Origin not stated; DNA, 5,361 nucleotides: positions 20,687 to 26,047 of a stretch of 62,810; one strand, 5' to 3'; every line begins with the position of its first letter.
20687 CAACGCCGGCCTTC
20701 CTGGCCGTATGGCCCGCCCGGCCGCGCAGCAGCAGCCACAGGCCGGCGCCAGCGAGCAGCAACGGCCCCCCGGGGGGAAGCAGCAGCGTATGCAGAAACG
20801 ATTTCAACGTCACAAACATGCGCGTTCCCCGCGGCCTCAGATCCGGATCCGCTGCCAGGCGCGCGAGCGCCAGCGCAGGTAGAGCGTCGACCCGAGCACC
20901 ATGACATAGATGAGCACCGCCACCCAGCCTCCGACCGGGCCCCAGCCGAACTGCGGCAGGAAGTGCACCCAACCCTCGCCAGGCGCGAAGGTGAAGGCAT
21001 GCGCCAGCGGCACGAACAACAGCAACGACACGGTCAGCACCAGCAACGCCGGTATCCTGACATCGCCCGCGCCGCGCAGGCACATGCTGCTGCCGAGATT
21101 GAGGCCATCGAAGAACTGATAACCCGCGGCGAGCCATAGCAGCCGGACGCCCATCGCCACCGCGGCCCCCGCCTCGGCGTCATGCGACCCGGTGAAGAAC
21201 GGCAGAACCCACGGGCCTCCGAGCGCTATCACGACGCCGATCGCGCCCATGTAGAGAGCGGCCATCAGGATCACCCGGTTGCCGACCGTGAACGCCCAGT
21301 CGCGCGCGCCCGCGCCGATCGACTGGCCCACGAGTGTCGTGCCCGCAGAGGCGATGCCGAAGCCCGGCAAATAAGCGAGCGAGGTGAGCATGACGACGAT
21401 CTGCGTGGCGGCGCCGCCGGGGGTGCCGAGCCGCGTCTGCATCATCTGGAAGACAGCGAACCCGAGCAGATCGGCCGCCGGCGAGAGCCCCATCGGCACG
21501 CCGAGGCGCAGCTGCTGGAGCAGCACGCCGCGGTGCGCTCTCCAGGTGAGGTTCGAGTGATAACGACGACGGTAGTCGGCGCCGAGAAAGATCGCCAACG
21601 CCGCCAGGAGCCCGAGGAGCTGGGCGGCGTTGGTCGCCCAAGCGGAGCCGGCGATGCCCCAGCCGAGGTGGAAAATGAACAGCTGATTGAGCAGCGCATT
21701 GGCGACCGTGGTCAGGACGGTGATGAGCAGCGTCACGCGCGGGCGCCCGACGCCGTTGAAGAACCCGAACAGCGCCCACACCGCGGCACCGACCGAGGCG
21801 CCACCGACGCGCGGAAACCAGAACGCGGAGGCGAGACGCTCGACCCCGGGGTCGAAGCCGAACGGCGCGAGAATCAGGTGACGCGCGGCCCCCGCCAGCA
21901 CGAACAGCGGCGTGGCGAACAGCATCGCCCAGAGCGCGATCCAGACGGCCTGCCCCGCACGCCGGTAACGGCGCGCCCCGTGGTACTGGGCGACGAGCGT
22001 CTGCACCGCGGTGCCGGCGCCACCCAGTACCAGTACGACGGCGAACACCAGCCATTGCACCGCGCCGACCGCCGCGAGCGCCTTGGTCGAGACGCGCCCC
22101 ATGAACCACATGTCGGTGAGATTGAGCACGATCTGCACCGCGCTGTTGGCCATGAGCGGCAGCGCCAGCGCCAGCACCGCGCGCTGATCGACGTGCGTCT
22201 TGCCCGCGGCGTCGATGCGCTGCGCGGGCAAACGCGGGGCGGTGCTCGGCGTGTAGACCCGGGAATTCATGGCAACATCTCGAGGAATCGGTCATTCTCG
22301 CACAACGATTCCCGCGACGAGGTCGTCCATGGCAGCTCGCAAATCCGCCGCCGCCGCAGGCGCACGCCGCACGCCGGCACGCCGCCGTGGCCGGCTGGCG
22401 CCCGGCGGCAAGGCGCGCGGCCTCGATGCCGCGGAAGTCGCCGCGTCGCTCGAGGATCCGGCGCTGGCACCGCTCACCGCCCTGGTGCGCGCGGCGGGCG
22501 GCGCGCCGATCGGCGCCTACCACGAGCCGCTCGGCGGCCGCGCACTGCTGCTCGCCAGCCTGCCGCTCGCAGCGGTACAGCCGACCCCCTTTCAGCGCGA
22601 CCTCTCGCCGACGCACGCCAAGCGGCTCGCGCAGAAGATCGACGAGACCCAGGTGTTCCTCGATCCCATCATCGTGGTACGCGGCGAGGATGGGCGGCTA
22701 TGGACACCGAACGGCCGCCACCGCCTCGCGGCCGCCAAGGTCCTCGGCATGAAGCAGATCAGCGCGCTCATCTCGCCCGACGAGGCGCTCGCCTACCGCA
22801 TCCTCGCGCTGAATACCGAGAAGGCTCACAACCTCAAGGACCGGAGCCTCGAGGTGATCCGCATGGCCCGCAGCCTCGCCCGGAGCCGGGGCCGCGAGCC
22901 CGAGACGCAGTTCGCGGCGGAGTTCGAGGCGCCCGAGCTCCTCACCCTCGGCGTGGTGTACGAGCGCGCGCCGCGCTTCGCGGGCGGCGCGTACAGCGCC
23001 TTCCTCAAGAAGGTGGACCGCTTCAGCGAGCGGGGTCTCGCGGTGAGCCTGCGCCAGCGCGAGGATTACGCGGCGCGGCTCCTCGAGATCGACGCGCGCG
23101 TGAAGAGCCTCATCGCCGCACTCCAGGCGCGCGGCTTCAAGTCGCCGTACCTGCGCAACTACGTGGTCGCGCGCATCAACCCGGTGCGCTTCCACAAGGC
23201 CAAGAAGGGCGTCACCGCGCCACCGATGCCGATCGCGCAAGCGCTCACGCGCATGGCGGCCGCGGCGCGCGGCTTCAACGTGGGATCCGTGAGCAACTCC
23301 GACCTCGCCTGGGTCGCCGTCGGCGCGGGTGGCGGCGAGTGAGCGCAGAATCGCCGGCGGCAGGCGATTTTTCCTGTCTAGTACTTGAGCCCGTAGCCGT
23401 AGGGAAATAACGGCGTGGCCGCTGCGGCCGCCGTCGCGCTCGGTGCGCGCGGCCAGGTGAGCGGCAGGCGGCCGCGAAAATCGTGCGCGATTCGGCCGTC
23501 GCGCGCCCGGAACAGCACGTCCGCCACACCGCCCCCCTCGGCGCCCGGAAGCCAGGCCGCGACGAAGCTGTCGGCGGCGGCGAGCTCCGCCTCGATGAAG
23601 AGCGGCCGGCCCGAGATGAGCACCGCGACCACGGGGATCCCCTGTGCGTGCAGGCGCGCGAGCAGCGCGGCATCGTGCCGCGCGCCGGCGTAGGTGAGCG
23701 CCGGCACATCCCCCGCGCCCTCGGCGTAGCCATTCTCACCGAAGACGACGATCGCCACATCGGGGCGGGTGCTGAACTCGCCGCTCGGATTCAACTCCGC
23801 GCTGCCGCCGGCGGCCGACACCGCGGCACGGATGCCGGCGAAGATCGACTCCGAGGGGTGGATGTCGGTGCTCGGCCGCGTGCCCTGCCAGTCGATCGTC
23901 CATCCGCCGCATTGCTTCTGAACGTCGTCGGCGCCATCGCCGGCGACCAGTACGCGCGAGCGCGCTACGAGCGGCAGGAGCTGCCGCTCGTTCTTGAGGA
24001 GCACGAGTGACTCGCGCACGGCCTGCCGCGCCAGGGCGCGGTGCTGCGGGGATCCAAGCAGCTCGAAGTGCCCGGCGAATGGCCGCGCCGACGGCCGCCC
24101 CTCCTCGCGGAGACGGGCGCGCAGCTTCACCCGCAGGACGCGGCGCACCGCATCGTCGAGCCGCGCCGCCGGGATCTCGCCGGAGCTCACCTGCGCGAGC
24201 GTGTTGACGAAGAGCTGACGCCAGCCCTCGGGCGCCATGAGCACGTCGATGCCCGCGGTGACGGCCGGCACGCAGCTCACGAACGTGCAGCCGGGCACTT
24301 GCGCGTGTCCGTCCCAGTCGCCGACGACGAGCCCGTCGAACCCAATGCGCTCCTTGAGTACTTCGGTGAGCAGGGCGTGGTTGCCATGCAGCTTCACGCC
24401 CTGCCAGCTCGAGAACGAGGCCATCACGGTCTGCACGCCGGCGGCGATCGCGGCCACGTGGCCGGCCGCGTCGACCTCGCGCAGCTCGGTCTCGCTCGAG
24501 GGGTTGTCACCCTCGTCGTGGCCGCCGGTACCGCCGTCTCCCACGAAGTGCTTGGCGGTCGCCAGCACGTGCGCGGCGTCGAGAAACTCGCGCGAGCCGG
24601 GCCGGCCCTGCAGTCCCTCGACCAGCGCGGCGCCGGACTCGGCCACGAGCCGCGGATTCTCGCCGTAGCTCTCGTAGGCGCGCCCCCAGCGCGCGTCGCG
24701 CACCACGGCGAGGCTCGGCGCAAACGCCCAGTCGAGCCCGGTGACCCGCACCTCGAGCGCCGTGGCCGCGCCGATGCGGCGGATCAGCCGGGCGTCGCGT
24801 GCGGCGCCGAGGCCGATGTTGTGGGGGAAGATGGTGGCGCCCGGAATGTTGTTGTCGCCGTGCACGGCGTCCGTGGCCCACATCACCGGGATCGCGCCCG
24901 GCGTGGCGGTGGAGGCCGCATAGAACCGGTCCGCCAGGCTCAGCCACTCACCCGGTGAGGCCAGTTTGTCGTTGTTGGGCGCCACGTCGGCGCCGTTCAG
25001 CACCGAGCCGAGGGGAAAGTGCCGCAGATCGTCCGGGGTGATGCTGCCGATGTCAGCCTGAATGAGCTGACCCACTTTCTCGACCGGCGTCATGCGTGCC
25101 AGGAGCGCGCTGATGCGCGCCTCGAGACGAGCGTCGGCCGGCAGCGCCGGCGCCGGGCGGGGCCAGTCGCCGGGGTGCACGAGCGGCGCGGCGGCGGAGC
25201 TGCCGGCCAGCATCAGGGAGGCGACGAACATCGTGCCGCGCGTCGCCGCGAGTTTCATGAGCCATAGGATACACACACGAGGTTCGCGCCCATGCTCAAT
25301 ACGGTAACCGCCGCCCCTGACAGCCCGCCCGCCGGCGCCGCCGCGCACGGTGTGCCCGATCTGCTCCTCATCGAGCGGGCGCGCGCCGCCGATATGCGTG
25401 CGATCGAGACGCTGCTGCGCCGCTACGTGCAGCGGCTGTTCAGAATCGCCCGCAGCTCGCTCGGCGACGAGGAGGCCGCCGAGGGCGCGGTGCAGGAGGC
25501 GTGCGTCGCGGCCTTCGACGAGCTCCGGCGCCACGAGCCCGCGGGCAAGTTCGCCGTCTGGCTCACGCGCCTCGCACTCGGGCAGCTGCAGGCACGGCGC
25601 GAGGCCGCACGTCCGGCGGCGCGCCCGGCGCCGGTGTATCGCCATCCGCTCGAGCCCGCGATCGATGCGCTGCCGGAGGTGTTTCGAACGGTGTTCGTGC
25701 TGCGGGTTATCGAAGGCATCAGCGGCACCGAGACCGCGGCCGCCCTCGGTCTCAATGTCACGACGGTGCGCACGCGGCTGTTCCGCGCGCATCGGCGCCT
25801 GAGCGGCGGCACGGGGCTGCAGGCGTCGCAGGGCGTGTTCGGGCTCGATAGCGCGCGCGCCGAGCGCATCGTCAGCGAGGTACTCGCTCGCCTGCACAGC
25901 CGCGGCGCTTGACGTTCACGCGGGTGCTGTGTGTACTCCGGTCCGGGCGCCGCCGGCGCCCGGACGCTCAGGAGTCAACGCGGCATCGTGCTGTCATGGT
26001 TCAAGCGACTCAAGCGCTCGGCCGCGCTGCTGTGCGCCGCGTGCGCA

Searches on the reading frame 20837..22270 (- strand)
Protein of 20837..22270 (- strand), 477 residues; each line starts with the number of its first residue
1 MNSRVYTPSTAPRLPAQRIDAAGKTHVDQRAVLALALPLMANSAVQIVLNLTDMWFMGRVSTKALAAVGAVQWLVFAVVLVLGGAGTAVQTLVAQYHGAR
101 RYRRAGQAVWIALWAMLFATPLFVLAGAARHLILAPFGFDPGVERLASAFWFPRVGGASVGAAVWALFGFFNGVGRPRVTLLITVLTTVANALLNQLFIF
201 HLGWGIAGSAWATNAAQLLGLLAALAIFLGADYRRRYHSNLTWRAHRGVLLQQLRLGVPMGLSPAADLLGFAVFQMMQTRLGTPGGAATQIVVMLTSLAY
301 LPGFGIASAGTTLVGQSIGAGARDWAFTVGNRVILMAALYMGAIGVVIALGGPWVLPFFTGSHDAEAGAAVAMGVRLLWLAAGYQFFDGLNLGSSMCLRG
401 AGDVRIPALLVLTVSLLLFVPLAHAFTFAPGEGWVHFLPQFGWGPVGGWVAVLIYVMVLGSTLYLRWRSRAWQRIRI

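Call 15: search_protein_families(library=pfam, proteins=[window:20837-22270:-], max_evalue=0.001)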
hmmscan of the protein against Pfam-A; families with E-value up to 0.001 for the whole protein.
window:20837-22270:- (477 aa): 1 family
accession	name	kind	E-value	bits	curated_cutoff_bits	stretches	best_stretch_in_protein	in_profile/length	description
PF01554.23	MatE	-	1.5e-36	126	24.9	2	38-195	1-159/161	MatE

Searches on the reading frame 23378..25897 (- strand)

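Call 15: search_protein_families(library=pfam, proteins=[window:23378-25897:-], max_evalue=0.001)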
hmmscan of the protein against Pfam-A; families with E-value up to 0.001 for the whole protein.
window:23378-25897:- (839 aa): 2 families
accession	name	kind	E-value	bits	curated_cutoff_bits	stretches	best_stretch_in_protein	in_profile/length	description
PF00933.27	Glyco_hydro_3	-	1.4e-69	235.4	27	1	273-590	4-316/316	Glycosyl hydrolase family 3 N terminal domain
PF01915.27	Glyco_hydro_3_C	-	7.7e-32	111.3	31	1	631-839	1-200/200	Glycosyl hydrolase family 3 C-terminal domain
